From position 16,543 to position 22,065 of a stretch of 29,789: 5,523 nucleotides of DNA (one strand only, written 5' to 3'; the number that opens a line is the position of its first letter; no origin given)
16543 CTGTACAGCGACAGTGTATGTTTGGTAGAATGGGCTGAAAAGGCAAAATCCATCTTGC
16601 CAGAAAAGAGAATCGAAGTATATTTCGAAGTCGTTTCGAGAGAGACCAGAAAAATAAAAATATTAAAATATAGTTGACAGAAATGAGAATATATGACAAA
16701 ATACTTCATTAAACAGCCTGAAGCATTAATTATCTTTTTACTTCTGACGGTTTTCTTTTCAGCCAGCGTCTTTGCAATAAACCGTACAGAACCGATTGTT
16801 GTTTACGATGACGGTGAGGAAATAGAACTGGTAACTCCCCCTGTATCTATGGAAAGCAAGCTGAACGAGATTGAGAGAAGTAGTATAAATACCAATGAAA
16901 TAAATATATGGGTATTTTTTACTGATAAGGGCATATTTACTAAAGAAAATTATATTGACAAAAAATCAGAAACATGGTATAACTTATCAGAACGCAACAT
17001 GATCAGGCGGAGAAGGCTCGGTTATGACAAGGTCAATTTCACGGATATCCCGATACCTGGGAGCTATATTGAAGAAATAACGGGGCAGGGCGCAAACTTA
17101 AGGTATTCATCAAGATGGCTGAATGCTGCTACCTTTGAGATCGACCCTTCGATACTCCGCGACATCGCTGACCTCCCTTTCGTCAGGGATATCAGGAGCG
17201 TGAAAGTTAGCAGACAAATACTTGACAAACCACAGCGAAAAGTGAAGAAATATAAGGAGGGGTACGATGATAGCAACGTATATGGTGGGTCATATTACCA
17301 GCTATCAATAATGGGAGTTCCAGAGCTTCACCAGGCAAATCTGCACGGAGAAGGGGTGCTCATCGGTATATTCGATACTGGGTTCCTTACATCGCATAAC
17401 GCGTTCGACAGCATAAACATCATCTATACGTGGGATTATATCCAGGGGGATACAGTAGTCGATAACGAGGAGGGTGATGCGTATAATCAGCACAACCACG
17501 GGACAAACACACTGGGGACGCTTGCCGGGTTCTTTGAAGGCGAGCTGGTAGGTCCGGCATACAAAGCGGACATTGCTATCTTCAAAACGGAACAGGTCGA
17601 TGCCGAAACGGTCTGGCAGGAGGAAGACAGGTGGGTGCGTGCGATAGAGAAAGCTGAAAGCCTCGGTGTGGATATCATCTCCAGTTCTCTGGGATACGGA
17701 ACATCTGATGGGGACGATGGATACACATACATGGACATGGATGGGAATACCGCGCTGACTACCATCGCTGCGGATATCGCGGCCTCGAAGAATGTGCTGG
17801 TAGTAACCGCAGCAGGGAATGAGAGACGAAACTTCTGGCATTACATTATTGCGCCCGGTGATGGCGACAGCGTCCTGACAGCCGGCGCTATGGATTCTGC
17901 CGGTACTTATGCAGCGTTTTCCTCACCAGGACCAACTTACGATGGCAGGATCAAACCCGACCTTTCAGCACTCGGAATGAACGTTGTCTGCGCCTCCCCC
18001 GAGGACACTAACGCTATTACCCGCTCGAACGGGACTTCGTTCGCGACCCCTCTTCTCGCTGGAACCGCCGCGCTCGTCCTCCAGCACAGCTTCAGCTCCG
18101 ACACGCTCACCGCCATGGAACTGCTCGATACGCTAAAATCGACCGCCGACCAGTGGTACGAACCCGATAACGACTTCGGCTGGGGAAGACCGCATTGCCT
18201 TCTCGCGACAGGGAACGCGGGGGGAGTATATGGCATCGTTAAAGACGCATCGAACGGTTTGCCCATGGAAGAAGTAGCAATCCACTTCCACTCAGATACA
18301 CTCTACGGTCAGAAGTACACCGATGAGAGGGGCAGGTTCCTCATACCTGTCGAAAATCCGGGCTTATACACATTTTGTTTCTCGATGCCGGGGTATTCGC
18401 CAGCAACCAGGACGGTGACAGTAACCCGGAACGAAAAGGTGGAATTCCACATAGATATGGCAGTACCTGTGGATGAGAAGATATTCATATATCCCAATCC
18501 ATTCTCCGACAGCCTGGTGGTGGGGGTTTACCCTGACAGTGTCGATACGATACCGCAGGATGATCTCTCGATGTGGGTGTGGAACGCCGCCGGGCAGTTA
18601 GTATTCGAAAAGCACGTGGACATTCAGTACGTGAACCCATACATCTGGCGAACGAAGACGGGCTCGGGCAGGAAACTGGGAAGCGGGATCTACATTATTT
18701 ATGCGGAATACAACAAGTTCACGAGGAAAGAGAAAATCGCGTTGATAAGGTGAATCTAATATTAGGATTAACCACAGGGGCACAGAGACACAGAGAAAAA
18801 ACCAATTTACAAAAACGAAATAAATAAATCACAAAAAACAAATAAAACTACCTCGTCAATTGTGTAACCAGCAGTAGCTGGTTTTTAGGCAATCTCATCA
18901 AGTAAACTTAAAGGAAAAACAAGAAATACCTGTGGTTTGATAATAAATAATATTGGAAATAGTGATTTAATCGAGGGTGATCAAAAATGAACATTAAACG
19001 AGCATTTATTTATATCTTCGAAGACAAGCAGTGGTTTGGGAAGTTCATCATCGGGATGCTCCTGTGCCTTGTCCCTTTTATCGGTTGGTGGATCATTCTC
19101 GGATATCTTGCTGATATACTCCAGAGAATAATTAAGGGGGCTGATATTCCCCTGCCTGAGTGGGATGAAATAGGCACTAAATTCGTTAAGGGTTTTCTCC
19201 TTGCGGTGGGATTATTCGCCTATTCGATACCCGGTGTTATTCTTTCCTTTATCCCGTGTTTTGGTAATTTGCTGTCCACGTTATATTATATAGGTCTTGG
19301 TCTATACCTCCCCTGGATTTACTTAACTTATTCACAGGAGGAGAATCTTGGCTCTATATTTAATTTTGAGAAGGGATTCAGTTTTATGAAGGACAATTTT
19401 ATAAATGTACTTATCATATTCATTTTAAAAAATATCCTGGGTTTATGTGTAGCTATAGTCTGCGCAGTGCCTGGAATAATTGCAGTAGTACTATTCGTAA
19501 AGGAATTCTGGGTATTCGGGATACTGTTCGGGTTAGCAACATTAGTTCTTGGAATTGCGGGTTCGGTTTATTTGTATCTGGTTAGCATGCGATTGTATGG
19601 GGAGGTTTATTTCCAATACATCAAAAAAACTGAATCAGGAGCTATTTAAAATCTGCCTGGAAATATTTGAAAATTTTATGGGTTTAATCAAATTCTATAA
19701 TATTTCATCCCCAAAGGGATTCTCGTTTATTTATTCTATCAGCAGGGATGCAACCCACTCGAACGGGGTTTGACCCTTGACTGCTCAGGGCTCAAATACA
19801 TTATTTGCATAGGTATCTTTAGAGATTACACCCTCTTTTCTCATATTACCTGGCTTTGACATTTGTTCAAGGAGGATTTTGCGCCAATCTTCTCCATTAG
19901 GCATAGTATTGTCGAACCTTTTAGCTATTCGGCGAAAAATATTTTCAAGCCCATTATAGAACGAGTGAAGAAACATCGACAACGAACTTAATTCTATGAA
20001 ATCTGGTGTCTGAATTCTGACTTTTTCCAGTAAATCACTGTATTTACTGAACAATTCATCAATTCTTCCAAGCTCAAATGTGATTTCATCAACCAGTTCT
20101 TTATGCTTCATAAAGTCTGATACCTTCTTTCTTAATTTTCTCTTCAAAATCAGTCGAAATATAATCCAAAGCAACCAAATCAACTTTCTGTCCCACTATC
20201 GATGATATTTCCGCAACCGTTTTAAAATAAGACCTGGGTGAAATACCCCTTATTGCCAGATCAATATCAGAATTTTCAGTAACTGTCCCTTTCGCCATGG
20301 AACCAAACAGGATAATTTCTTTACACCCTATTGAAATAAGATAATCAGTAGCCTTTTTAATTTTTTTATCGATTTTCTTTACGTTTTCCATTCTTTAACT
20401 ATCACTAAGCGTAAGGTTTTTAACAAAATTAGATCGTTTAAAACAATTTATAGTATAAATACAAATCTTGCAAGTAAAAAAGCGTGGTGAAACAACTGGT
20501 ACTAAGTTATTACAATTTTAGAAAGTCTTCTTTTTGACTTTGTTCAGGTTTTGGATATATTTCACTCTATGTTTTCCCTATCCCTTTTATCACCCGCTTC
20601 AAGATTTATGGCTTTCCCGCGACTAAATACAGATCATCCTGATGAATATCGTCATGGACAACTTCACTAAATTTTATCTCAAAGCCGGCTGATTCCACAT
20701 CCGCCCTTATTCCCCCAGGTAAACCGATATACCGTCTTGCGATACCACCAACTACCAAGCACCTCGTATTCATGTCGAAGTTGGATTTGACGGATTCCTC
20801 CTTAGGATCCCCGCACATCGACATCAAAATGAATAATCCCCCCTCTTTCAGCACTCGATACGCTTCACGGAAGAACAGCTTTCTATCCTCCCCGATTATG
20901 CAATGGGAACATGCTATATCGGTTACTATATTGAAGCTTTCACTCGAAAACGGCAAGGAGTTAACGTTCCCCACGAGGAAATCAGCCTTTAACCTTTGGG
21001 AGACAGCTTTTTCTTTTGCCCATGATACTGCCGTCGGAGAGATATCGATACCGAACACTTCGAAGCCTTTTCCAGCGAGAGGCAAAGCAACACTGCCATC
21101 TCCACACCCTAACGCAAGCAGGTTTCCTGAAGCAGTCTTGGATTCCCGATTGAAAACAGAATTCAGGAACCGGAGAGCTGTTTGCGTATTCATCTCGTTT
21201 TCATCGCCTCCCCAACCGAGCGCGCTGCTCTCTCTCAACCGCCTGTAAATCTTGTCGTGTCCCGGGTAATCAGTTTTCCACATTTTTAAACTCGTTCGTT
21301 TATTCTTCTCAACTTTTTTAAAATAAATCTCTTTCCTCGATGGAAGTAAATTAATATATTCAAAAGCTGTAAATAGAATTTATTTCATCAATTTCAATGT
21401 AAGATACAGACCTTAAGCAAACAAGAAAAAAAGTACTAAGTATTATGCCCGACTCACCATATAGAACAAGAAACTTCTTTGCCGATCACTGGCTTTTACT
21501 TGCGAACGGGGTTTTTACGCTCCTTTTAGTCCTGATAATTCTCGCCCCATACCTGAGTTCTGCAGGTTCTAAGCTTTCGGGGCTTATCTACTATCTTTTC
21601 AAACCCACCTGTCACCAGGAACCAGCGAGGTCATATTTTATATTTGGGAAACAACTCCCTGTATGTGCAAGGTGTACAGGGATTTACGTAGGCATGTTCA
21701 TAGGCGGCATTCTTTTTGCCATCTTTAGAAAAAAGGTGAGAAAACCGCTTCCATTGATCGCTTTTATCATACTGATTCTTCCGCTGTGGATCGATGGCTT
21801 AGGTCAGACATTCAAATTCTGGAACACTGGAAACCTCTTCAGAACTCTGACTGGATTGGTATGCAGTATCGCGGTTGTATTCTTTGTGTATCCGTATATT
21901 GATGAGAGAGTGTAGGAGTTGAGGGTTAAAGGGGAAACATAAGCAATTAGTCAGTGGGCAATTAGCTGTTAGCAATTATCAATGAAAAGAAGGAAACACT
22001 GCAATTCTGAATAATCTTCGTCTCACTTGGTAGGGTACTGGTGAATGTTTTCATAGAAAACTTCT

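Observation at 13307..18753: PorY-like kinase and PorX-like REC-PglZ regulator encoded as an adjacent pair, directly upstream of tsaE and a T9SS-CTD protease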

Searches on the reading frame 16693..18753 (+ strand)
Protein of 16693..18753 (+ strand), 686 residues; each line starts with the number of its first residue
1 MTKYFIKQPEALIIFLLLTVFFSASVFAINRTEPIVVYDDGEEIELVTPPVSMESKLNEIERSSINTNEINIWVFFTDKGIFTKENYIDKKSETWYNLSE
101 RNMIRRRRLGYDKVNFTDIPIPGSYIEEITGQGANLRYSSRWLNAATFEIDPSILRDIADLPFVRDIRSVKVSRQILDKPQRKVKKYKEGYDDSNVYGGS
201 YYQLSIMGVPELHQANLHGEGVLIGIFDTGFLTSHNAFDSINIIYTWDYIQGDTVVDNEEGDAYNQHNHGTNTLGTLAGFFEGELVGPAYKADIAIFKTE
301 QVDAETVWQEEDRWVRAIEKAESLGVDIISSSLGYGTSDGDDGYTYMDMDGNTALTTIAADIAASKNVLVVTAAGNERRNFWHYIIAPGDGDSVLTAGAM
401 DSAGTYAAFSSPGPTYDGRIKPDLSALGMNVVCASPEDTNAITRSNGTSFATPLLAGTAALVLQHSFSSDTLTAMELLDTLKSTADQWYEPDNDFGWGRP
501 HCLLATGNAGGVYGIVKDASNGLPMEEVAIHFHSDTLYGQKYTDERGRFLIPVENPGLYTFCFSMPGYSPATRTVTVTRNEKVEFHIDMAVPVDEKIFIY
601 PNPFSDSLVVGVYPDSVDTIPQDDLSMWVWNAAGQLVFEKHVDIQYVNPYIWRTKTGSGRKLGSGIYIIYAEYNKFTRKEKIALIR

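Call 3: search_protein_families(library=pfam, proteins=[window:16693-18753:+], max_evalue=0.01)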
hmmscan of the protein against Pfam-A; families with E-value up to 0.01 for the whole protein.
window:16693-18753:+ (686 aa): 7 families
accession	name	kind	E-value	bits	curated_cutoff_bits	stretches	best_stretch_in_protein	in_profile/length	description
PF00082.27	Peptidase_S8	-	4.7e-37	128.3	21.8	1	219-498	1-288/288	Subtilase family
PF13620.12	CarboxypepD_reg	-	6.8e-10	39.6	32.3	1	512-589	2-81/82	Carboxypeptidase regulatory-like domain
PF13715.12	CarbopepD_reg_2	-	7.2e-08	32.8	32.2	1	513-589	2-76/88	CarboxypepD_reg-like domain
PF18962.6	Por_Secre_tail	-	0.0027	18.4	27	0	599-678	1-69/75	Secretion system C-terminal sorting domain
PF25020.1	TTR_TEN1-4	-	0.0029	17.9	27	1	519-583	15-79/86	Teneurin TTR-like domain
PF08308.17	PEGA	-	0.0032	17.8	20.8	1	556-587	34-65/71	PEGA domain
PF01105.29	EMP24_GP25L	-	0.0065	17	25.9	0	528-588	41-96/182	emp24/gp25L/p24 family/GOLD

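Call 4: search_protein_families(library=ncbifam, proteins=[window:16693-18753:+], max_evalue=0.01)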
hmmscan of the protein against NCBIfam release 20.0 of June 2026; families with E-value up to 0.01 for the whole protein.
window:16693-18753:+ (686 aa): 10 families
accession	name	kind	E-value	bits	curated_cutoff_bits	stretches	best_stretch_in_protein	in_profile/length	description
TIGR03921.1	T7SS_mycosin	equivalog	4.3e-30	105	278.75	1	209-503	3-282/353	type VII secretion-associated serine protease mycosin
TIGR03895.1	protease_PatA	subfamily_domain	5.3e-17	61.8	421.05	1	314-467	46-181/606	PatA/PatG family cyanobactin maturation protease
NF040809.1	germ_prot_CspBA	exception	3.8e-08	31.4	1250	1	391-471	974-1053/1099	bifunctional germination protease/germinant receptor pseudoprotease CspBA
NF033595.1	denti_PrtP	equivalog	1.8e-06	26.9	300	1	363-505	362-501/606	dentilisin complex serine proteinase subunit PrtP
NF051851.1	AtpSerPepEprS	equivalog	1.8e-05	23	1700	1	207-339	54-191/988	autotransporter serine peptidase EprS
NF052345.1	S_layer_anammox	exception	7.2e-05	20.3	1400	1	508-600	1311-1402/1596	Kustd1514 family S-layer glycoprotein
NF040553.1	SGO_0316_fam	subfamily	0.00011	20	1400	1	402-464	649-709/1486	SGO_0316/SGO_0317 family LPXTG-anchored serine peptidase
NF040808.2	CspC_non_triad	exception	0.00046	18.7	675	1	389-478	425-513/556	bile acid germinant receptor pseudoprotease CspC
TIGR04183.1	Por_Secre_tail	domain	0.0012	18.8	23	1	599-682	1-69/72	T9SS type A sorting domain-containing protein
NF038113.1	T9SSA_dep_M36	equivalog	0.0075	14.4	885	0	595-682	791-866/869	T9SS-dependent M36 family metallopeptidase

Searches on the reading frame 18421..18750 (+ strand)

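Call 54: search_protein_families(library=ncbifam, proteins=[window:18421-18750:+], max_evalue=1)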
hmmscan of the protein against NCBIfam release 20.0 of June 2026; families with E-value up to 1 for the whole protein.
seq(110 aa): 6 families
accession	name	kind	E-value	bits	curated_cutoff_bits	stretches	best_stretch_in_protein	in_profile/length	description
TIGR04183.1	Por_Secre_tail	domain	6.1e-05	22.9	23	1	23-106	1-69/72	T9SS type A sorting domain-containing protein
NF038113.1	T9SSA_dep_M36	equivalog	0.00029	19.1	885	1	19-106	791-866/869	T9SS-dependent M36 family metallopeptidase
NF052228.1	T9SS_PorZ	equivalog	0.0011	17.5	260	1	19-109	671-756/757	type IX secretion system anionic LPS delivery protein PorZ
NF033707.1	T9SS_sortase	equivalog_domain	0.0014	16.4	420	1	17-96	995-1076/1095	type IX secretion system sortase PorU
NF009452.0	PRK12812.1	equivalog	0.045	13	258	1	47-100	152-209/289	flagellar basal body rod modification protein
NF009453.0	PRK12813.1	equivalog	0.19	11.2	264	1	46-96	123-172/223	flagellar basal body rod modification protein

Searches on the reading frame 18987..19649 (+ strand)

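Call 3: search_protein_families(library=pfam, proteins=[window:18987-19649:+], max_evalue=0.01)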
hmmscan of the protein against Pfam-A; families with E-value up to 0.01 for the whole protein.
window:18987-19649:+ (220 aa): 1 family
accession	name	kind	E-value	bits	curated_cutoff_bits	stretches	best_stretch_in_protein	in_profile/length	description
PF13197.11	DUF4013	-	1.5e-15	57.8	26.9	1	23-160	2-164/168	Protein of unknown function (DUF4013)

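Call 4: search_protein_families(library=ncbifam, proteins=[window:18987-19649:+], max_evalue=0.01)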
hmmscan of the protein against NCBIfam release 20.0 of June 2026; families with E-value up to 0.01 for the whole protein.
window:18987-19649:+ (220 aa): 0 families

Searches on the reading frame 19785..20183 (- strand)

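Call 61: search_protein_families(library=pfam, proteins=[window:19785-20183:-], max_evalue=0.01)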
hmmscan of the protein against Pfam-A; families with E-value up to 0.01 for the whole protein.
window:19785-20183:- (132 aa): 1 family
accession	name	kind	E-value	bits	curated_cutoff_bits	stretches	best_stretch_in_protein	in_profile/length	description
PF20797.2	HepT-like_2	-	1.3e-15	57.9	27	1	68-126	2-60/110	HepT-like protein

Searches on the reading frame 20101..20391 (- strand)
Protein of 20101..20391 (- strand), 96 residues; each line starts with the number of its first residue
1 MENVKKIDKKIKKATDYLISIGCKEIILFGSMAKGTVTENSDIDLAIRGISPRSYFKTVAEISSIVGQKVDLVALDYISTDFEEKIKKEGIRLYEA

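Call 61: search_protein_families(library=pfam, proteins=[window:20101-20391:-], max_evalue=0.01)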
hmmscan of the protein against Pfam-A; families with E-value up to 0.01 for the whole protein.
window:20101-20391:- (96 aa): 3 families
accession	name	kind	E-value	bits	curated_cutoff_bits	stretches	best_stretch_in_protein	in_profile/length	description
PF18765.7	Polbeta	-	1.2e-14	54.6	26.9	1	24-95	14-89/93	Polymerase beta, Nucleotidyltransferase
PF01909.29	NTP_transf_2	-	8e-12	45.8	21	1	20-91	13-91/93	Nucleotidyltransferase domain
PF22600.2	MTPAP-like_central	-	0.001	19.6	27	1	22-50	39-66/139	Poly(A) RNA polymerase, mitochondrial-like, central palm domain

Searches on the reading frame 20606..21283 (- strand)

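Call 61: search_protein_families(library=pfam, proteins=[window:20606-21283:-], max_evalue=0.01)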
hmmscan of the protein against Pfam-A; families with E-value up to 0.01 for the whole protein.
window:20606-21283:- (225 aa): 12 families
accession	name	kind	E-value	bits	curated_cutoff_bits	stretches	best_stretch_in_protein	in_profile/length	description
PF08241.18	Methyltransf_11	-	1.4e-22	80.6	21.2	1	56-153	1-95/95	Methyltransferase domain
PF13649.12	Methyltransf_25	-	1.3e-20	74.3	27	1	56-149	2-97/97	Methyltransferase domain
PF13847.12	Methyltransf_31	-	1.8e-17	63.8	27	1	53-176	5-132/145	Methyltransferase domain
PF08242.18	Methyltransf_12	-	1.1e-12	49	30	1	56-151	1-98/98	Methyltransferase domain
PF01209.24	Ubie_methyltran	-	5.8e-11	42.6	20.1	1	48-170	44-167/233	ubiE/COQ5 methyltransferase family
PF13489.12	Methyltransf_23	-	5.3e-09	36.5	27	1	44-160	13-123/164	Methyltransferase domain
PF02353.26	CMAS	-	1e-06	28.7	27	1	54-171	65-182/273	Mycolic acid cyclopropane synthetase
PF05724.17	TPMT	-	7.7e-06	26.2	26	1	38-159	24-159/218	Thiopurine S-methyltransferase (TPMT)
PF05175.20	MTS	-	1.4e-05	25.3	23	1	39-161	22-146/170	Methyltransferase small domain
PF05148.21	Methyltransf_8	-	4.6e-05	23.8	27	1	48-153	69-156/219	Hypothetical methyltransferase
PF06325.19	PrmA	-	6.9e-05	22.9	22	1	32-157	147-262/296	Ribosomal protein L11 methyltransferase (PrmA)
PF05958.17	tRNA_U5-meth_tr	-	0.0028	17.2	23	1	32-116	183-260/357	tRNA (Uracil-5-)-methyltransferase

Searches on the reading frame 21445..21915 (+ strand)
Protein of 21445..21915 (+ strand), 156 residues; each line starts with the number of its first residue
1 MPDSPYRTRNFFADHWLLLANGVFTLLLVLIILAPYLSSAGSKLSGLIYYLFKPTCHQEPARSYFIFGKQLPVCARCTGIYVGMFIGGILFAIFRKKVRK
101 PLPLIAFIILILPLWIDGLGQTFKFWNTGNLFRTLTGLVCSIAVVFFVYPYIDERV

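Call 61: search_protein_families(library=pfam, proteins=[window:21445-21915:+], max_evalue=0.01)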
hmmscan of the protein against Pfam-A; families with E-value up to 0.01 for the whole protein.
window:21445-21915:+ (156 aa): 1 family
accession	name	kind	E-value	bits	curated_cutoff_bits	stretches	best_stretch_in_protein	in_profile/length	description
PF09858.14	DUF2085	-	1.6e-28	99.4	25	1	56-147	1-90/90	Predicted membrane protein (DUF2085)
